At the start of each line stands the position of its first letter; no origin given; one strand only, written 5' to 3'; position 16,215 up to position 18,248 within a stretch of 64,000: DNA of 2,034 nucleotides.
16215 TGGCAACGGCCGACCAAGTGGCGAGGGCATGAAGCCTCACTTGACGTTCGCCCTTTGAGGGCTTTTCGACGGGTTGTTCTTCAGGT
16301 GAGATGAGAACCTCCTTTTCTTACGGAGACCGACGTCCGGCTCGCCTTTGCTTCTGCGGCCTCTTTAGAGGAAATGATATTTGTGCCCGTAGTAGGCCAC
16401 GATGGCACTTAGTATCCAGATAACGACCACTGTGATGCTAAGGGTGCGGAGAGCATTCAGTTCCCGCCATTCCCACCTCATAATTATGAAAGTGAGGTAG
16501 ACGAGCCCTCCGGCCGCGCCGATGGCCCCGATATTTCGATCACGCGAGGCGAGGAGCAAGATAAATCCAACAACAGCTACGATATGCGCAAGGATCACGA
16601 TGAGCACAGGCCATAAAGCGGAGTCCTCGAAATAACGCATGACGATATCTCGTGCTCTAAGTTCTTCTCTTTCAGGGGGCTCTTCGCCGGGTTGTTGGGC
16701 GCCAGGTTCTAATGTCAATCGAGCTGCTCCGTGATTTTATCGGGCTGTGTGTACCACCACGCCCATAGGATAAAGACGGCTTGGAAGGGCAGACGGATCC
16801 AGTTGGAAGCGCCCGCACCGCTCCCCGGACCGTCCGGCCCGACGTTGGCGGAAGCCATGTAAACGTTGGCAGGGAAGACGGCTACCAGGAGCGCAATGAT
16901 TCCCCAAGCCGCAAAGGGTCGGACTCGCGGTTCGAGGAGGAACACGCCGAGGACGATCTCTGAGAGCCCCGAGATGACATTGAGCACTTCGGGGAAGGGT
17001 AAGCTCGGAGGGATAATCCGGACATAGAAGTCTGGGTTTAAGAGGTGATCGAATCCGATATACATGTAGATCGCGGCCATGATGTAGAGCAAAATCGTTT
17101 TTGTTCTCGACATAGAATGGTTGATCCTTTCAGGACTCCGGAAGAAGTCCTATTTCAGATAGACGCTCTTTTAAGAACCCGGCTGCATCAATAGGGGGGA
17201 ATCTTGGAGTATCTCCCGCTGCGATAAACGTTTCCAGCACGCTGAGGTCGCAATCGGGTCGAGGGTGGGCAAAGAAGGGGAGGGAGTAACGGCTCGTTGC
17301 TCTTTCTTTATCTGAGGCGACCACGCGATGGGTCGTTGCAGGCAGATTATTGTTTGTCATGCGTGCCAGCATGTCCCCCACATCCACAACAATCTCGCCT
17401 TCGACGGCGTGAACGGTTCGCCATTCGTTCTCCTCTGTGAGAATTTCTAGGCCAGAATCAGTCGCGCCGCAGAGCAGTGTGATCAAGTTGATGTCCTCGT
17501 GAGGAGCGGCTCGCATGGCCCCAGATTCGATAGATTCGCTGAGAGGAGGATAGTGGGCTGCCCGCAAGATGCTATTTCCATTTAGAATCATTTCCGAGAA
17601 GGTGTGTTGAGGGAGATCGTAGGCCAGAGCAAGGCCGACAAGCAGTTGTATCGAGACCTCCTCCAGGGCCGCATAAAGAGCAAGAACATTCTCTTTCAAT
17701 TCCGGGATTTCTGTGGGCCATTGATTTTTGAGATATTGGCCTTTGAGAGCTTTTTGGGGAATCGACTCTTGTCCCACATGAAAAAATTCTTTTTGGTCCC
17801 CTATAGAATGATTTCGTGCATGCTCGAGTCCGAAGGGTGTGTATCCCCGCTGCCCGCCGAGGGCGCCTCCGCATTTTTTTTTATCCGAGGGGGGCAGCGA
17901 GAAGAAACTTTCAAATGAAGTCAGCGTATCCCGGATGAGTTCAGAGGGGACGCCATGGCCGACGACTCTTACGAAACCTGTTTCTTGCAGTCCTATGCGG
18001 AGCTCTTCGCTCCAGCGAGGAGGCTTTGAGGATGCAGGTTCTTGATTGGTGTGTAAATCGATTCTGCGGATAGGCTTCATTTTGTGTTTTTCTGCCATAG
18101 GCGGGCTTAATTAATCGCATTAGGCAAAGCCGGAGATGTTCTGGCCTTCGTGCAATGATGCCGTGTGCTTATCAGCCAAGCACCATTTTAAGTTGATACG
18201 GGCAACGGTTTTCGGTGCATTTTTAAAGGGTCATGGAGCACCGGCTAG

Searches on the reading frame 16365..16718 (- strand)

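Call 3: search_protein_families(library=pfam, proteins=[window:16365-16718:-], max_evalue=1)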
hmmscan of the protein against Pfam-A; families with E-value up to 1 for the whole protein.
window:16365-16718:- (117 aa): 2 families
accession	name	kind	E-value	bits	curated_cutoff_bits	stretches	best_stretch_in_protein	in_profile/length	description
PF15048.11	OSTbeta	-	0.026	15.1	27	1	30-58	28-56/122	Organic solute transporter subunit beta protein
PF06738.18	ThrE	-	0.046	13.6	26.3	1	35-111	105-179/241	Putative threonine/serine exporter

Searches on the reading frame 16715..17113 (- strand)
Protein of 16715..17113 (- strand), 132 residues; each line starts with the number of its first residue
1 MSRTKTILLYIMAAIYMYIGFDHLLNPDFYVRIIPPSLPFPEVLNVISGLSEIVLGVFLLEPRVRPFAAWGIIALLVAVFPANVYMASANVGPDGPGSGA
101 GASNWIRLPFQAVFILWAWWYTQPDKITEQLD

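Call 3: search_protein_families(library=pfam, proteins=[window:16715-17113:-], max_evalue=1)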
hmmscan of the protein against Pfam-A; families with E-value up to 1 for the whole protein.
window:16715-17113:- (132 aa): 5 families
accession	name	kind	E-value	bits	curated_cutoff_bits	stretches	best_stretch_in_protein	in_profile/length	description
PF07291.16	MauE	-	4.9e-07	30.5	27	1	5-120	5-124/128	Methylamine utilisation protein MauE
PF07681.17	DoxX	-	0.00028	21.9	23.6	1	11-79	8-80/85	DoxX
PF13564.11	DoxX_2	-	0.013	16.1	26.3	1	7-80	1-78/103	DoxX-like family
PF13781.11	DoxX_3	-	0.024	15.6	25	1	42-79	35-73/102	DoxX-like family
PF14248.12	DUF4345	-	0.033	14.6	26.5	1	6-79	3-80/119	Domain of unknown function (DUF4345)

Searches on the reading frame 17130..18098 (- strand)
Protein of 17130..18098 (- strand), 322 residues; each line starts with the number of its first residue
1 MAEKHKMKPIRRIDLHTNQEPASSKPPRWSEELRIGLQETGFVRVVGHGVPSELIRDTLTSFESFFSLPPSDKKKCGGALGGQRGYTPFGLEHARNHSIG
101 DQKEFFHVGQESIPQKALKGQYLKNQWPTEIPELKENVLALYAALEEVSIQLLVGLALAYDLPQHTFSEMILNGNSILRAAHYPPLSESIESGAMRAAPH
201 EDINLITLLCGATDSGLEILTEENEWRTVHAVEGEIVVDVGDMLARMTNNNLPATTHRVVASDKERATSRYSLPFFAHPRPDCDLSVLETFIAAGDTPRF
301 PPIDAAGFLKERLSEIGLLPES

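Call 3: search_protein_families(library=pfam, proteins=[window:17130-18098:-], max_evalue=1)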
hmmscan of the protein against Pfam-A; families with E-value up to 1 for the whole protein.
window:17130-18098:- (322 aa): 2 families
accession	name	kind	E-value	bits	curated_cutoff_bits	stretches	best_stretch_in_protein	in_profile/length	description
PF14226.12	DIOX_N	-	3.5e-21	76.5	27.3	1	13-130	4-117/117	non-haem dioxygenase in morphine synthesis N-terminal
PF03171.26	2OG-FeII_Oxy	-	1e-17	64.7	23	1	175-279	2-101/101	2OG-Fe(II) oxygenase superfamily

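Call 4: search_protein_families(library=ncbifam, proteins=[window:17130-18098:-], max_evalue=1)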
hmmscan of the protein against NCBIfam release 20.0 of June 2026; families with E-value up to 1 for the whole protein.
window:17130-18098:- (322 aa): 0 families
